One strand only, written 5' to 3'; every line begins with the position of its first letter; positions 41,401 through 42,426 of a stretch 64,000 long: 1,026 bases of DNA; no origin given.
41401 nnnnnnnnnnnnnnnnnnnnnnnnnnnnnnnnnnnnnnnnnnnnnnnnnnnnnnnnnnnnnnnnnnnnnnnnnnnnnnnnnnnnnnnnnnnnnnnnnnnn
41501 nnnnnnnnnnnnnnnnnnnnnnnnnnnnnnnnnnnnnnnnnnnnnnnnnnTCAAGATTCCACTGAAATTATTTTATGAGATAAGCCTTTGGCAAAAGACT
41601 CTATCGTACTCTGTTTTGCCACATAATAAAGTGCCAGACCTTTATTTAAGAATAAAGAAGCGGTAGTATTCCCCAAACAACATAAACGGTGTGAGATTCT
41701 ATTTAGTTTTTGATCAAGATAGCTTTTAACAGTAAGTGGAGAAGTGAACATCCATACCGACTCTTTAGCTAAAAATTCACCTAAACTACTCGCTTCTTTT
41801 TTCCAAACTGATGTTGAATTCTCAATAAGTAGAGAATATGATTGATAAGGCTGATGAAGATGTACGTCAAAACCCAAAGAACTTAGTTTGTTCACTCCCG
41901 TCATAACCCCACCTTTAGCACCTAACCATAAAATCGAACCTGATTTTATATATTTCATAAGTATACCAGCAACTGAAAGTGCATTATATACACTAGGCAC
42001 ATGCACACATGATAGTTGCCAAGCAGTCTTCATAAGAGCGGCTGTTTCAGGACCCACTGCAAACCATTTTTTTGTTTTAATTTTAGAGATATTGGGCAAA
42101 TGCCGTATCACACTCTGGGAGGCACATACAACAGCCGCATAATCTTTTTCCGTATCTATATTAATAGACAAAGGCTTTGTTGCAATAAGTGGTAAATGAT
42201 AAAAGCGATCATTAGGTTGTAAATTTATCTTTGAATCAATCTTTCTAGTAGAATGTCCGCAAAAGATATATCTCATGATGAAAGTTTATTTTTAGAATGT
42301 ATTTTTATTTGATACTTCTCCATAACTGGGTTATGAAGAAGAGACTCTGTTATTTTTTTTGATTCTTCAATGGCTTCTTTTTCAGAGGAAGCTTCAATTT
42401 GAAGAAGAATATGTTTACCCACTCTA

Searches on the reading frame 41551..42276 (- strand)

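Call 24: search_protein_families(library=ncbifam, proteins=[window:41551-42276:-], max_evalue=0.00001)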
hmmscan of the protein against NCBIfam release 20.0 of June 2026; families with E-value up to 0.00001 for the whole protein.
window:41551-42276:- (241 aa): 3 families
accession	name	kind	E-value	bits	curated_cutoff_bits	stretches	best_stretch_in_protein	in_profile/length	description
NF004594.0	PRK05928.4-3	equivalog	8.1e-10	38.5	365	1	26-231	28-228/237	uroporphyrinogen-III synthase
NF004593.0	PRK05928.4-2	equivalog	1.4e-09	37.7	275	1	27-232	30-239/247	uroporphyrinogen-III synthase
NF004592.0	PRK05928.4-1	equivalog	1.1e-08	34.9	332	1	27-233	29-233/237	uroporphyrinogen-III synthase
